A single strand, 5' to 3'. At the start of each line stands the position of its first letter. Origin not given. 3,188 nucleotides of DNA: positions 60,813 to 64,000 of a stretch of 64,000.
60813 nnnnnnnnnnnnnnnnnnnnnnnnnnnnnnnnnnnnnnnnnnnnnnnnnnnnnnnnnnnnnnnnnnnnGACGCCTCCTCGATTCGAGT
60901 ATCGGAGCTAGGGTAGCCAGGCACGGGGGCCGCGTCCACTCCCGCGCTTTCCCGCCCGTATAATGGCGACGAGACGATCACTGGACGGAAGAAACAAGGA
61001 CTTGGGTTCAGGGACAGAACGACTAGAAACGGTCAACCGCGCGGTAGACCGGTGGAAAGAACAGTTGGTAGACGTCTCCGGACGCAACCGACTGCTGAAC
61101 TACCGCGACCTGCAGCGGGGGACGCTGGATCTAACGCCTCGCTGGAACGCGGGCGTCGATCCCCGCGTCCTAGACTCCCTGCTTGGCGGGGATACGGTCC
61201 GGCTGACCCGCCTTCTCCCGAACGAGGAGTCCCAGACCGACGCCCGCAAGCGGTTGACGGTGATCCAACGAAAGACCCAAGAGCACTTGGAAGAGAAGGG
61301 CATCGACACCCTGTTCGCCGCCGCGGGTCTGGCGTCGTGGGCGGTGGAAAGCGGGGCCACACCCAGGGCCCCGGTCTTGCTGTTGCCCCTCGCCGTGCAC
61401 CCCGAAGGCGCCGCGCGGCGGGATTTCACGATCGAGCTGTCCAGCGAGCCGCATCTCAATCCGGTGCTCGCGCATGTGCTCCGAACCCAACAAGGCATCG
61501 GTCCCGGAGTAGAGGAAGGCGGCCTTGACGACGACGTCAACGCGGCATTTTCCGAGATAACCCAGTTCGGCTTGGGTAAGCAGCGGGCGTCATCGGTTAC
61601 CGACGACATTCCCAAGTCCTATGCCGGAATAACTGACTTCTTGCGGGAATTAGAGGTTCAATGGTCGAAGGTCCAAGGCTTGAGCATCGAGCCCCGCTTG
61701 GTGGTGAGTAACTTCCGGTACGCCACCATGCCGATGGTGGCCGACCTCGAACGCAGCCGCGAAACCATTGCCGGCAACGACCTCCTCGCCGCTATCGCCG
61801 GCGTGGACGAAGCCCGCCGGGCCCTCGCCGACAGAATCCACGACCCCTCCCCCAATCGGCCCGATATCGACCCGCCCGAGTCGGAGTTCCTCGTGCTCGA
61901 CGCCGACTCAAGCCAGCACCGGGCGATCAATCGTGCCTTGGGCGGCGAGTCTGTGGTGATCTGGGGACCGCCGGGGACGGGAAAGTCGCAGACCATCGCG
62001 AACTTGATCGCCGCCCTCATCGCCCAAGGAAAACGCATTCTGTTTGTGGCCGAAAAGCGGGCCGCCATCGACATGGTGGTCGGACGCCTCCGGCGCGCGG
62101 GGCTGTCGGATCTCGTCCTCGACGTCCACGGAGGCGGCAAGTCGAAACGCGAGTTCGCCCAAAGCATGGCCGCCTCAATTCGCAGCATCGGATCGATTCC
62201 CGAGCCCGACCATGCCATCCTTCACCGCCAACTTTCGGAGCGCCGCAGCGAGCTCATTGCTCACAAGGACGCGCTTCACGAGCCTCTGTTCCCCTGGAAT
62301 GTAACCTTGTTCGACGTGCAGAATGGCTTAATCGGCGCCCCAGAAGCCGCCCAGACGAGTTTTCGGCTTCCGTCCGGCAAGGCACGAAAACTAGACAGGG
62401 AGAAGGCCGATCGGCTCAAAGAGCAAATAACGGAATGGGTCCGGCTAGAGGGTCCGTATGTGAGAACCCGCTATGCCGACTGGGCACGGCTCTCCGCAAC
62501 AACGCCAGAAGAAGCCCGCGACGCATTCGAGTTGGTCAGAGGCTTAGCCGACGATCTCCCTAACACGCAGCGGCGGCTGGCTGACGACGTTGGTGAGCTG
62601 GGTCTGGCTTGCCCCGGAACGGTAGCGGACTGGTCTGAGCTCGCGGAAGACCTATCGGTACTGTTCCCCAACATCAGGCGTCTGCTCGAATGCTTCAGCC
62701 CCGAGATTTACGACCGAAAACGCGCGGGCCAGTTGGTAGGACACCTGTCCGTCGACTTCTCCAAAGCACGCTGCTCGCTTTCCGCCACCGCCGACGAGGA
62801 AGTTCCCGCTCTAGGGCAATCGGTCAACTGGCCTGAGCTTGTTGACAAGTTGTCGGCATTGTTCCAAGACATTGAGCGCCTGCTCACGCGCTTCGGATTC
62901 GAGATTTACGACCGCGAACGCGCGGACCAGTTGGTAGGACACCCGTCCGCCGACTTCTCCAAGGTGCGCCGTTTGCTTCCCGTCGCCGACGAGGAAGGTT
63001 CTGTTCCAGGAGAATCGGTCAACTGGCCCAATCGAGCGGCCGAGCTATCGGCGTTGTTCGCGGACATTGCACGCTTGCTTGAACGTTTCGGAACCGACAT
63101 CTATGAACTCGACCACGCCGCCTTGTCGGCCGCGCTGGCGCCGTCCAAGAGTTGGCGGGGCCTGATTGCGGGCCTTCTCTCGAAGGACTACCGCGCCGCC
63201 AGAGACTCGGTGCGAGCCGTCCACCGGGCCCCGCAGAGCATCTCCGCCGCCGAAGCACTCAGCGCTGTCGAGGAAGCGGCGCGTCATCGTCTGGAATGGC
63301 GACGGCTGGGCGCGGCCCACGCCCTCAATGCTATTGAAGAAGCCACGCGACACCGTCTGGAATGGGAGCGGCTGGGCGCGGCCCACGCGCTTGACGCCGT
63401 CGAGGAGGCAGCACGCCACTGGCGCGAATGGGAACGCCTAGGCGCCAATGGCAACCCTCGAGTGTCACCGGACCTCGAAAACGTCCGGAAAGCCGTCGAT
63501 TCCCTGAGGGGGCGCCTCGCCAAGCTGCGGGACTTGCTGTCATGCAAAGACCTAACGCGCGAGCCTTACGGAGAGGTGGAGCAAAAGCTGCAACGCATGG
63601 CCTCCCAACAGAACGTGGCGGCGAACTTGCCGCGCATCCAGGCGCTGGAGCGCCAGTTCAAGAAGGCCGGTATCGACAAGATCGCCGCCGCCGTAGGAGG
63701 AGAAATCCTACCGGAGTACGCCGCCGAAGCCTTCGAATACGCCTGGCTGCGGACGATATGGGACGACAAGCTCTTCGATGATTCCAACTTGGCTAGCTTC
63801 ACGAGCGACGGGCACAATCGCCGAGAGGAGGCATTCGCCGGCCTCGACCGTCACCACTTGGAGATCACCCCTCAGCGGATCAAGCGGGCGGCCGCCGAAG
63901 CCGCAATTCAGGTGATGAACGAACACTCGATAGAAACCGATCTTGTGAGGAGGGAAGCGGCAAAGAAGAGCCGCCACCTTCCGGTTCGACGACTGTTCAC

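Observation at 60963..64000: Giant DUF4011-like/SF1-helicase ORF missing from the ORF track, with internal coding tandem repeats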

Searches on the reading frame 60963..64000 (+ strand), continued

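Call 11: find_homologous_proteins(query=window:60963-64000:+)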
Query window:60963-64000:+ (1012 aa): 7060 proteins with E <= 0.001 among 8000 candidates; the best 120 are listed.
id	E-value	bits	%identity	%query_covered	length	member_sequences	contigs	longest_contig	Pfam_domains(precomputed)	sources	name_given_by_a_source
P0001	0.0e+0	2167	100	97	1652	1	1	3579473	PF01396.25,PF13195.12,PF13087.13,PF13086.13,PF13604.13,PF13245.13,PF18741.8,PF04851.22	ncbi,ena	-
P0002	0.0e+0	1625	78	97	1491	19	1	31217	PF13195.12,PF04480.19,PF13087.13,PF13086.13,PF13604.13,PF13245.13,PF18741.8,PF04851.22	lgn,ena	-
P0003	0.0e+0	1597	77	97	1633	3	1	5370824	PF01396.25,PF13195.12,PF13087.13,PF13086.13,PF13604.13,PF13245.13,PF18741.8,PF04851.22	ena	-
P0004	0.0e+0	1547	73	98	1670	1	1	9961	PF01396.25,PF13195.12,PF13087.13,PF13086.13,PF13604.13,PF13245.13,PF18741.8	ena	-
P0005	0.0e+0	1515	71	100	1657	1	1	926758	PF01396.25,PF13195.12,PF04480.19,PF13087.13,PF13086.13,PF13604.13,PF13245.13,PF18741.8,PF04851.22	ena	-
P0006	3.0e-254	865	52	77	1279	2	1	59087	PF01396.25,PF13087.13,PF13086.13,PF13604.13,PF13245.13,PF18741.8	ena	-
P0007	1.9e-251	856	55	56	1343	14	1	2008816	PF13195.12,PF13087.13,PF13086.13,PF13604.13,PF13245.13,PF18741.8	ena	-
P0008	2.5e-247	842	56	56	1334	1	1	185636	PF13195.12,PF13087.13,PF13086.13,PF13604.13,PF13245.13,PF18741.8,PF04851.22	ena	-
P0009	4.0e-246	838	56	57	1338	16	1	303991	PF13195.12,PF13087.13,PF13086.13,PF13604.13,PF13245.13,PF18741.8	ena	-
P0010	5.4e-245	834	57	57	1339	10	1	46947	PF13195.12,PF13087.13,PF13086.13,PF13604.13,PF13245.13,PF18741.8,PF04851.22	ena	-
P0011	4.8e-243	828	54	56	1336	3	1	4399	PF13195.12,PF04480.19,PF13087.13,PF13086.13,PF13604.13,PF13245.13,PF18741.8,PF04851.22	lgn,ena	-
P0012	1.4e-242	826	55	57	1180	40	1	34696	PF13195.12,PF13087.13,PF13086.13,PF13604.13,PF13245.13,PF04851.22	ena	-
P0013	1.3e-241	823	52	59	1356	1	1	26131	PF13195.12,PF13087.13,PF13086.13,PF13604.13,PF13245.13,PF18741.8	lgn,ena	-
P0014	1.5e-241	823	53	58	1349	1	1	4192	PF13195.12,PF04480.19,PF13087.13,PF13086.13,PF13604.13,PF13245.13,PF18741.8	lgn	-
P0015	6.2e-239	814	53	57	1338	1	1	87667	PF13195.12,PF13087.13,PF13086.13,PF13604.13,PF13245.13,PF18741.8,PF04851.22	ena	-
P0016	3.6e-238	812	56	57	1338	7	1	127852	PF13195.12,PF13087.13,PF13086.13,PF13604.13,PF13245.13,PF18741.8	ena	-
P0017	1.6e-237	809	55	56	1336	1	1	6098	PF13195.12,PF04480.19,PF13087.13,PF13086.13,PF00270.36,PF13604.13,PF13245.13,PF18741.8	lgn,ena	-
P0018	2.2e-237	809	53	58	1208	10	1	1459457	PF13195.12,PF13087.13,PF13086.13,PF00270.36,PF13604.13,PF13245.13,PF18741.8,PF04851.22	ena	-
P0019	2.1e-232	793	54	56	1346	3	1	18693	PF13195.12,PF13087.13,PF13086.13,PF13604.13,PF18741.8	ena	-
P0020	1.8e-231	789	52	56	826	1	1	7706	PF13195.12,PF13086.13,PF13604.13,PF13191.13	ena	-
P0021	7.7e-231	787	56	54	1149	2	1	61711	PF13195.12,PF13086.13,PF13604.13,PF13245.13,PF04851.22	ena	-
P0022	1.0e-228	780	53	56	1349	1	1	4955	PF13195.12,PF04480.19,PF13087.13,PF13086.13,PF13604.13,PF13245.13,PF18741.8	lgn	-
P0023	3.3e-228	779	52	56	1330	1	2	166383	PF13195.12,PF04480.19,PF13087.13,PF13086.13,PF13604.13,PF13245.13,PF18741.8,PF04851.22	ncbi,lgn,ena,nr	ncbi:MAG: AAA domain-containing protein [Chloroflexota bacterium]|nr:AAA domain-containing protein [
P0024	6.0e-225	768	52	56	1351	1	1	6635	PF13195.12,PF04480.19,PF13087.13,PF13086.13,PF00270.36,PF13604.13,PF13245.13,PF18741.8,PF04851.22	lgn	-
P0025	5.2e-224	765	52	56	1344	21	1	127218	PF13195.12,PF04480.19,PF13087.13,PF13086.13,PF13604.13,PF13245.13,PF18741.8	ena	-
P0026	1.1e-223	764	55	56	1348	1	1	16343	PF13195.12,PF13087.13,PF13086.13,PF13604.13,PF13245.13,PF18741.8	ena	-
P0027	5.0e-222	758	51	58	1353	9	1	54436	PF13195.12,PF04480.19,PF13087.13,PF13086.13,PF13604.13,PF13245.13,PF18741.8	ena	-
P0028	2.4e-219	749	41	99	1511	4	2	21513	PF13195.12,PF13087.13,PF13086.13,PF13604.13,PF13245.13,PF18741.8,PF04851.22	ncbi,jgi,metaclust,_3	metaclust:\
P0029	1.4e-218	747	52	54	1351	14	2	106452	PF13195.12,PF04480.19,PF13087.13,PF13086.13,PF00270.36,PF13604.13,PF13245.13,PF18741.8,PF13481.13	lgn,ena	-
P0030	2.1e-217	743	41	98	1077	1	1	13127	PF13195.12,PF13086.13,PF13604.13,PF13245.13,PF04851.22,PF13191.13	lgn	-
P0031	5.9e-217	741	50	62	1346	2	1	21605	PF13195.12,PF13087.13,PF13086.13,PF13604.13,PF13245.13,PF18741.8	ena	-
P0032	1.9e-215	736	52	54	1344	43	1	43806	PF13195.12,PF13087.13,PF13086.13,PF13604.13,PF13245.13,PF18741.8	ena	-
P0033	4.7e-215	735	40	98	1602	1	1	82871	PF13195.12,PF04480.19,PF13087.13,PF13086.13,PF00270.36,PF13604.13,PF13245.13,PF18741.8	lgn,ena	-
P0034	1.4e-214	734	50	56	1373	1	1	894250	PF13195.12,PF13087.13,PF13086.13,PF00270.36,PF13604.13,PF13245.13,PF18741.8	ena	-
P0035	2.7e-214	733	52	56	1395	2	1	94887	PF13195.12,PF13087.13,PF13086.13,PF13604.13,PF13245.13,PF18741.8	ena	-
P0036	5.2e-214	732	49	57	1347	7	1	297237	PF13195.12,PF13087.13,PF13086.13,PF13604.13,PF13245.13,PF18741.8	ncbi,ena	-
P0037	1.7e-213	730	53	53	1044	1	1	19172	PF13195.12,PF13086.13,PF13604.13,PF13245.13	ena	-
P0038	3.3e-213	729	47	62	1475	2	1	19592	PF13195.12,PF13087.13,PF13086.13,PF13604.13,PF13245.13,PF18741.8,PF04851.22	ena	-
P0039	2.3e-212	726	46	62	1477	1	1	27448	PF13195.12,PF04480.19,PF13087.13,PF13086.13,PF13604.13,PF13245.13,PF18741.8,PF04851.22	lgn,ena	-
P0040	8.4e-212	724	52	53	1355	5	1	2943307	PF13195.12,PF04480.19,PF13087.13,PF13086.13,PF13604.13,PF13245.13,PF18741.8,PF04851.22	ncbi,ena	-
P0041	3.3e-211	722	49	56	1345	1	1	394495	PF13195.12,PF04480.19,PF13087.13,PF13086.13,PF13604.13,PF13245.13,PF18741.8,PF04851.22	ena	-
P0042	1.4e-210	720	42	75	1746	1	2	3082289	PF13195.12,PF13087.13,PF13086.13,PF13604.13,PF13245.13,PF18741.8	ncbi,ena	-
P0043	1.9e-210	720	53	53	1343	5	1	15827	PF13195.12,PF04480.19,PF13087.13,PF13086.13,PF13604.13,PF13245.13,PF18741.8,PF04851.22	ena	-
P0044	6.7e-210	718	46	62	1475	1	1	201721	PF13195.12,PF04480.19,PF13087.13,PF13086.13,PF13604.13,PF13245.13,PF18741.8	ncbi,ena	-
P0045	1.0e-209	717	50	56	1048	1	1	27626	PF13195.12,PF13086.13,PF13604.13,PF13245.13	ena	-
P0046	2.6e-208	713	41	75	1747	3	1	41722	PF13195.12,PF13087.13,PF13086.13,PF13604.13,PF13245.13,PF18741.8,PF04851.22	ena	-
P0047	4.6e-208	712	48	56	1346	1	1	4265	PF13195.12,PF13087.13,PF13086.13,PF13604.13,PF13245.13,PF18741.8,PF04851.22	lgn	-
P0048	6.5e-208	711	52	54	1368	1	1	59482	PF13195.12,PF04480.19,PF13087.13,PF13086.13,PF13604.13,PF13245.13,PF18741.8,PF04851.22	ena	-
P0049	7.2e-206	705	40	98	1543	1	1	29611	PF13195.12,PF04480.19,PF13087.13,PF13086.13,PF13604.13,PF13245.13,PF18741.8,PF04851.22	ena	-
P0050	1.4e-205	704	41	98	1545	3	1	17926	PF13195.12,PF13087.13,PF13086.13,PF13604.13,PF13245.13,PF18741.8,PF04851.22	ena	-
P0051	1.7e-205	703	42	98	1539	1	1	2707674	PF13195.12,PF13087.13,PF13086.13,PF13604.13,PF13245.13,PF18741.8,PF04851.22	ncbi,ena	-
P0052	1.7e-205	703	50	56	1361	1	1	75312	PF13195.12,PF04480.19,PF13087.13,PF13086.13,PF13604.13,PF13245.13,PF18741.8,PF04851.22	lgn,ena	-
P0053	1.9e-205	703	48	56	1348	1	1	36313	PF13195.12,PF13087.13,PF13086.13,PF13604.13,PF13245.13,PF18741.8,PF04851.22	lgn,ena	-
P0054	2.1e-205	703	49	56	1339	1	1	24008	PF13195.12,PF04480.19,PF13087.13,PF13086.13,PF13604.13,PF13245.13,PF18741.8,PF04851.22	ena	-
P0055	2.6e-205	703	49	52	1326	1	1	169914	PF13195.12,PF04480.19,PF13087.13,PF13086.13,PF13604.13,PF13245.13,PF18741.8,PF04851.22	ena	-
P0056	2.7e-205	703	38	99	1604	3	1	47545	PF13195.12,PF13087.13,PF13086.13,PF00270.36,PF13604.13,PF13245.13,PF18741.8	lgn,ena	-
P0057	3.2e-205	703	52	53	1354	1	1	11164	PF13195.12,PF04480.19,PF13087.13,PF13086.13,PF13604.13,PF13245.13,PF18741.8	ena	-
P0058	3.2e-205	703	42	79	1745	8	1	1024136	PF13195.12,PF13087.13,PF13086.13,PF13604.13,PF13245.13,PF18741.8,PF04851.22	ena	-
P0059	7.7e-205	701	52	54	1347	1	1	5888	PF13195.12,PF04480.19,PF13087.13,PF13086.13,PF13604.13,PF13245.13,PF18741.8,PF04851.22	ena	-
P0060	2.2e-204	700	48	56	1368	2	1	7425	PF13195.12,PF04480.19,PF13087.13,PF13086.13,PF13604.13,PF13245.13,PF18741.8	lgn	-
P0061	2.9e-204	699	40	98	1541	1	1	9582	PF13195.12,PF13087.13,PF13086.13,PF13604.13,PF13245.13,PF18741.8,PF04851.22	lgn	-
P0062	8.1e-204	698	51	52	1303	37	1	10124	PF13195.12,PF13087.13,PF13086.13,PF13604.13,PF13245.13,PF18741.8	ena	-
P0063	8.9e-204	698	50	54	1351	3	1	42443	PF13195.12,PF04480.19,PF13087.13,PF13086.13,PF13604.13,PF13245.13,PF18741.8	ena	-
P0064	9.5e-203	694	51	54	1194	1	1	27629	PF13195.12,PF13087.13,PF13086.13,PF13604.13,PF13245.13,PF18741.8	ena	-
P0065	3.0e-202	693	50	56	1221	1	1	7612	PF13195.12,PF13087.13,PF13086.13,PF13604.13,PF13245.13,PF18741.8,PF04851.22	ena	-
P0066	7.5e-202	691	50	57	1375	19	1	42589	PF13195.12,PF13087.13,PF13086.13,PF13604.13,PF13245.13,PF18741.8,PF04851.22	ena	-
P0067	9.3e-202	691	55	47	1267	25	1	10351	PF13195.12,PF04480.19,PF13087.13,PF13086.13,PF13604.13,PF13245.13,PF18741.8,PF04851.22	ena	-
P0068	1.4e-201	691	49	57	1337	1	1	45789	PF13195.12,PF13087.13,PF13086.13,PF13604.13,PF13245.13,PF18741.8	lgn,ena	-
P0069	7.8e-201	688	40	98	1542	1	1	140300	PF13195.12,PF13087.13,PF13086.13,PF13604.13,PF13245.13,PF18741.8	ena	-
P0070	1.3e-200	687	52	54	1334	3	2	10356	PF13195.12,PF13087.13,PF13086.13,PF13604.13,PF13245.13,PF18741.8,PF04851.22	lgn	-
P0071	2.5e-200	686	42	70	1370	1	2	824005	PF13195.12,PF13087.13,PF13086.13,PF00270.36,PF13604.13,PF13245.13,PF18741.8,PF04851.22,PF13191.13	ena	-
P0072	4.1e-200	686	47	56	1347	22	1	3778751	PF13195.12,PF13087.13,PF13086.13,PF13604.13,PF13245.13,PF18741.8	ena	-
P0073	7.3e-200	685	47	56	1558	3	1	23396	PF13195.12,PF13087.13,PF13086.13,PF00270.36,PF13604.13,PF13245.13,PF18741.8,PF04851.22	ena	-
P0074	8.4e-200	685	40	98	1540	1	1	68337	PF13195.12,PF13087.13,PF13086.13,PF13604.13,PF13245.13,PF18741.8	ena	-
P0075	2.4e-199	683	49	57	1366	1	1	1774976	PF13195.12,PF04480.19,PF13087.13,PF13086.13,PF13604.13,PF13245.13,PF18741.8,PF04851.22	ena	-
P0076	6.1e-199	682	48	56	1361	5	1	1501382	PF13195.12,PF13087.13,PF13086.13,PF00270.36,PF13604.13,PF13245.13,PF18741.8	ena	-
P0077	1.0e-198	681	47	56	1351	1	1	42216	PF13195.12,PF13087.13,PF13086.13,PF13604.13,PF13245.13,PF18741.8,PF04851.22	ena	-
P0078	1.4e-198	681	48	58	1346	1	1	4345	PF13195.12,PF13087.13,PF13086.13,PF13604.13,PF13245.13,PF18741.8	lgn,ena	-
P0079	3.5e-198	679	49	55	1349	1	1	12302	PF13195.12,PF13087.13,PF13086.13,PF00270.36,PF13604.13,PF13245.13,PF18741.8,PF04851.22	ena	-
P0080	5.0e-197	675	49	56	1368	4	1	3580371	PF13195.12,PF04480.19,PF13087.13,PF13086.13,PF13604.13,PF13245.13,PF18741.8,PF04851.22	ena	-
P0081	5.3e-197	675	40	98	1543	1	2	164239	PF13195.12,PF13087.13,PF13086.13,PF13604.13,PF13245.13,PF18741.8,PF04851.22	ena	-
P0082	4.3e-196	672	46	56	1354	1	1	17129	PF13195.12,PF04480.19,PF13087.13,PF13086.13,PF13604.13,PF13245.13,PF18741.8,PF04851.22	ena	-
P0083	1.0e-195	671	48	58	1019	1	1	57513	PF13195.12,PF13087.13,PF13086.13,PF13604.13,PF13245.13,PF04851.22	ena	-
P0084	6.5e-195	668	43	64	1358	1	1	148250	PF13195.12,PF13087.13,PF13086.13,PF13604.13,PF13245.13,PF18741.8,PF04851.22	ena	-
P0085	7.3e-195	668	49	56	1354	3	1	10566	PF13195.12,PF04480.19,PF13087.13,PF13086.13,PF13604.13,PF13245.13,PF18741.8,PF04851.22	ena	-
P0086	2.6e-194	666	47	57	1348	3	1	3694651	PF13195.12,PF13087.13,PF13086.13,PF13604.13,PF13245.13,PF18741.8,PF04851.22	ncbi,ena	-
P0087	3.1e-194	666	47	56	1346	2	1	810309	PF13195.12,PF04480.19,PF13087.13,PF13086.13,PF13604.13,PF13245.13,PF18741.8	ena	-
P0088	5.9e-194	665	51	54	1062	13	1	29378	PF13195.12,PF13087.13,PF13086.13,PF00270.36,PF13604.13,PF13245.13,PF04851.22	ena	-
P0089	8.7e-194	665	46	57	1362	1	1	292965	PF13195.12,PF04480.19,PF13087.13,PF13086.13,PF00270.36,PF13604.13,PF13245.13,PF18741.8,PF04851.22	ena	-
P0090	9.8e-194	665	43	70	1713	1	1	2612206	PF13195.12,PF13087.13,PF13086.13,PF00270.36,PF13604.13,PF13245.13,PF18741.8,PF04851.22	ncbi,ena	-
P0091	1.9e-193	664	51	54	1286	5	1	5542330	PF13195.12,PF13087.13,PF13086.13,PF00270.36,PF13604.13,PF13245.13,PF18741.8,PF04851.22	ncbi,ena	-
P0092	6.2e-193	662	44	63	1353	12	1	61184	PF13195.12,PF13087.13,PF13086.13,PF13604.13,PF13245.13,PF18741.8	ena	-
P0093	1.7e-192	660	46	59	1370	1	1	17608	PF13195.12,PF13087.13,PF13086.13,PF00270.36,PF13604.13,PF13245.13,PF18741.8,PF04851.22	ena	-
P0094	4.1e-192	659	52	54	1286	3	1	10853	PF13195.12,PF13087.13,PF13086.13,PF00270.36,PF13604.13,PF13245.13,PF18741.8,PF04851.22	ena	-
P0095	8.8e-192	658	45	59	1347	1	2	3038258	PF13195.12,PF13087.13,PF13086.13,PF13604.13,PF13245.13,PF18741.8,PF04851.22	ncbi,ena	-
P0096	1.6e-191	657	49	56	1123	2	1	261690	PF13195.12,PF13087.13,PF13086.13,PF13604.13,PF13245.13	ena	-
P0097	7.3e-191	655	48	56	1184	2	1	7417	PF13195.12,PF13087.13,PF13086.13,PF13604.13,PF13245.13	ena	-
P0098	1.6e-190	654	51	54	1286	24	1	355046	PF13195.12,PF13087.13,PF13086.13,PF13604.13,PF13245.13,PF18741.8,PF04851.22,PF13191.13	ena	-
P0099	2.0e-190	654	50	54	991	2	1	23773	PF13195.12,PF13086.13,PF00270.36,PF13604.13,PF13245.13,PF04851.22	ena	-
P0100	3.1e-190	653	49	56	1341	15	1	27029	PF13195.12,PF04480.19,PF13087.13,PF13086.13,PF13604.13,PF13245.13,PF18741.8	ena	-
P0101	1.4e-189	651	45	57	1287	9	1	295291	PF13195.12,PF13087.13,PF13086.13,PF13604.13,PF13245.13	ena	-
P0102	2.5e-189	650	47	56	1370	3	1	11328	PF13195.12,PF13087.13,PF13086.13,PF00270.36,PF13604.13,PF13245.13,PF18741.8,PF04851.22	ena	-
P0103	4.9e-189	649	41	72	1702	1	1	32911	PF13195.12,PF04480.19,PF13087.13,PF13086.13,PF13604.13,PF13245.13,PF18741.8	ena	-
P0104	7.2e-189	648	49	54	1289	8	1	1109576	PF13195.12,PF13087.13,PF13086.13,PF00270.36,PF13604.13,PF13245.13,PF18741.8,PF04851.22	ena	-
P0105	1.6e-188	647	50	54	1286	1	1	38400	PF13195.12,PF04480.19,PF13087.13,PF13086.13,PF00270.36,PF13604.13,PF13245.13,PF18741.8,PF04851.22,PF13191.13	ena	-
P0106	2.0e-188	647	52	57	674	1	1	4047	PF13195.12,PF13086.13,PF13604.13,PF04851.22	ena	-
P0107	2.5e-188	647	50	54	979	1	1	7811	PF13195.12,PF13086.13,PF00270.36,PF13604.13,PF13245.13,PF04851.22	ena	-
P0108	3.5e-188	646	50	54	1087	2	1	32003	PF13195.12,PF13087.13,PF13086.13,PF13604.13,PF13245.13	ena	-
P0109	4.0e-188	646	48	58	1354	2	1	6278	PF13195.12,PF04480.19,PF13087.13,PF13086.13,PF13604.13,PF13245.13,PF18741.8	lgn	-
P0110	4.2e-188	646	46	57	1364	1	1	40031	PF13195.12,PF13087.13,PF13086.13,PF13604.13,PF13245.13,PF18741.8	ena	-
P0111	5.6e-188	645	47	58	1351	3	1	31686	PF13195.12,PF04480.19,PF13087.13,PF13086.13,PF13604.13,PF13245.13,PF18741.8,PF04851.22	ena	-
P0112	9.6e-188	645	48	56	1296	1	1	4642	PF13195.12,PF13087.13,PF13086.13,PF00270.36,PF13604.13,PF13245.13,PF18741.8,PF04851.22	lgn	-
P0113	1.1e-187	645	48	56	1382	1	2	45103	PF13195.12,PF04480.19,PF13087.13,PF13086.13,PF00270.36,PF13604.13,PF13245.13,PF18741.8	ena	-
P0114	2.0e-187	644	48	56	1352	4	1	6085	PF13195.12,PF13087.13,PF13086.13,PF13604.13,PF13245.13,PF18741.8,PF04851.22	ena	-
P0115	4.2e-187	643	49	56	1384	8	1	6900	PF13195.12,PF04480.19,PF13087.13,PF13086.13,PF13604.13,PF13245.13,PF18741.8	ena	-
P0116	4.4e-187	643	49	54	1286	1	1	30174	PF13195.12,PF13087.13,PF13086.13,PF00270.36,PF13604.13,PF13245.13,PF18741.8,PF04851.22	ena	-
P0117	5.4e-187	642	46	57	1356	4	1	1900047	PF13195.12,PF04480.19,PF13087.13,PF13086.13,PF13604.13,PF13245.13,PF18741.8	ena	-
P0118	6.0e-187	642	50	54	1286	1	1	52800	PF13195.12,PF13087.13,PF13086.13,PF00270.36,PF13604.13,PF13245.13,PF18741.8,PF04851.22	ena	-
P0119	6.6e-187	642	49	56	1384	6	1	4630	PF13195.12,PF04480.19,PF13087.13,PF13086.13,PF13604.13,PF13245.13,PF18741.8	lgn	-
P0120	4.6e-186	639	45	58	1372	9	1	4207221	PF13195.12,PF13087.13,PF13086.13,PF13604.13,PF13245.13,PF18741.8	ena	-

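Call 13: find_encoding_contigs(protein=P0001, flank=10000, max_places=3)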
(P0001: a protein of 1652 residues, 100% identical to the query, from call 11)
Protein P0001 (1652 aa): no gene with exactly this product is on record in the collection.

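Call 14: search_protein_families(library=pfam, proteins=[P0001], max_evalue=0.01)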
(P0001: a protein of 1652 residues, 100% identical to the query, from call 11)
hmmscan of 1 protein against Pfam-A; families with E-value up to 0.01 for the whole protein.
P0001 (1652 aa): 15 families
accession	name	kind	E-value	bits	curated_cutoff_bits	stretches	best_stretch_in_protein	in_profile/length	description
PF18741.7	MTES_1575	-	6.1e-34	116.4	38.2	1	1317-1411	1-93/96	REase_MTES_1575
PF13086.12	AAA_11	-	8.8e-20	72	27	2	281-344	3-74/257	AAA domain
PF13195.11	DUF4011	-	4.2e-12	46.8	22.2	1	2-139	3-158/158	Protein of unknown function (DUF4011)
PF13087.12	AAA_12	-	1.9e-11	44.4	27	1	1143-1272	85-193/195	AAA domain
PF01396.24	Zn_ribbon_Top1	-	2e-09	37.5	32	1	1616-1652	3-38/39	Topoisomerase DNA binding C4 zinc finger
PF13245.12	AAA_19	-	9.4e-07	29.5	25.1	1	284-337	1-57/134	AAA domain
PF13604.12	AAA_30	-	1.3e-06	28.7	27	1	281-335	3-59/191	AAA domain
PF04851.21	ResIII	-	2.5e-05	24.7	22.5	1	282-342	6-73/164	Type III restriction enzyme, res subunit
PF04480.18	DUF559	-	0.00012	22.3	20.6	1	1335-1406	38-100/109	Protein of unknown function (DUF559)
PF00270.35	DEAD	-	0.00014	22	26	1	283-386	3-109/167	DEAD/DEAH box helicase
PF05127.21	NAT10_TcmA_helicase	-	0.0016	18.8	22.7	0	298-344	1-48/176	RNA cytidine acetyltransferase NAT10/TcmA, helicase domain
PF13191.12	AAA_16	-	0.0031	18.5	32.6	1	287-359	15-86/167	AAA ATPase domain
PF00142.24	Fer4_NifH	-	0.0038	17.2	25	1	297-328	3-34/271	4Fe-4S iron sulfur cluster binding proteins, NifH/frxC family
PF20720.3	nSTAND3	-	0.0053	16.9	27.2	0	295-330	18-52/155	Novel STAND NTPase 3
PF00580.27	UvrD-helicase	-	0.0066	16.6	23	0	283-328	4-51/271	UvrD/REP helicase N-terminal domain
